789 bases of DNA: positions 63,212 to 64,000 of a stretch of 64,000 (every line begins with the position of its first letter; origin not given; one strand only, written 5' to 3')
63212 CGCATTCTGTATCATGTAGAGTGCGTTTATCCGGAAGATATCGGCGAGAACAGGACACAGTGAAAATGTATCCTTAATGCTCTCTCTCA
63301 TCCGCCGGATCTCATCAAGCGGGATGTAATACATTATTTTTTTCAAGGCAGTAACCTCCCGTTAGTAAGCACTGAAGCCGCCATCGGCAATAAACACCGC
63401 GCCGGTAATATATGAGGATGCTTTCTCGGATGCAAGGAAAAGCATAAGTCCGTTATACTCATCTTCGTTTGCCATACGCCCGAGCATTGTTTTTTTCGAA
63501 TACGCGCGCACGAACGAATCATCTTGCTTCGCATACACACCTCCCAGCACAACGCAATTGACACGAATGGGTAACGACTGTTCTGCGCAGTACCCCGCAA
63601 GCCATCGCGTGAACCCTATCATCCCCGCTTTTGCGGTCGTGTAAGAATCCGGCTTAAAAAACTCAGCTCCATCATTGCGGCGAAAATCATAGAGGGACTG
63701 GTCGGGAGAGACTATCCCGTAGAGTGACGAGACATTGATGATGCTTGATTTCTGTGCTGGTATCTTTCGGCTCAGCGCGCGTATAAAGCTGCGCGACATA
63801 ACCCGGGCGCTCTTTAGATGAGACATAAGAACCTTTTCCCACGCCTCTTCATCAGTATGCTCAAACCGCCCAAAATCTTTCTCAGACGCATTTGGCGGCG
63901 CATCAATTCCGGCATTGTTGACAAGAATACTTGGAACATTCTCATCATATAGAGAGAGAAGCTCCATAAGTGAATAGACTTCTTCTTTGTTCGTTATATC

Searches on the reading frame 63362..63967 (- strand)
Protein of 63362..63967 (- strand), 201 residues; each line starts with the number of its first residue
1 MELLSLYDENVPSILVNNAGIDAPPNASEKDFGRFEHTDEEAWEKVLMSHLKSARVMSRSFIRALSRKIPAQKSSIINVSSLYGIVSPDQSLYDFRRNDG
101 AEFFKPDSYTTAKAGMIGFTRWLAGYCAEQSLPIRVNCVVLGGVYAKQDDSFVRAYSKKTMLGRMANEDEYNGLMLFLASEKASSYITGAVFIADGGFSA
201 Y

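Call 60: search_protein_families(library=pfam, proteins=[window:63362-63967:-], max_evalue=0.001)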
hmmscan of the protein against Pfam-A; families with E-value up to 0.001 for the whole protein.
window:63362-63967:- (201 aa): 2 families
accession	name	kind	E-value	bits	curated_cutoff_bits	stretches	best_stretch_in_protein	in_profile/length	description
PF13561.12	adh_short_C2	-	4e-21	76.1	27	2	107-199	141-236/236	Enoyl-(Acyl carrier protein) reductase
PF00106.31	adh_short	-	1.4e-14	54.5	26.6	2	14-87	80-142/195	short chain dehydrogenase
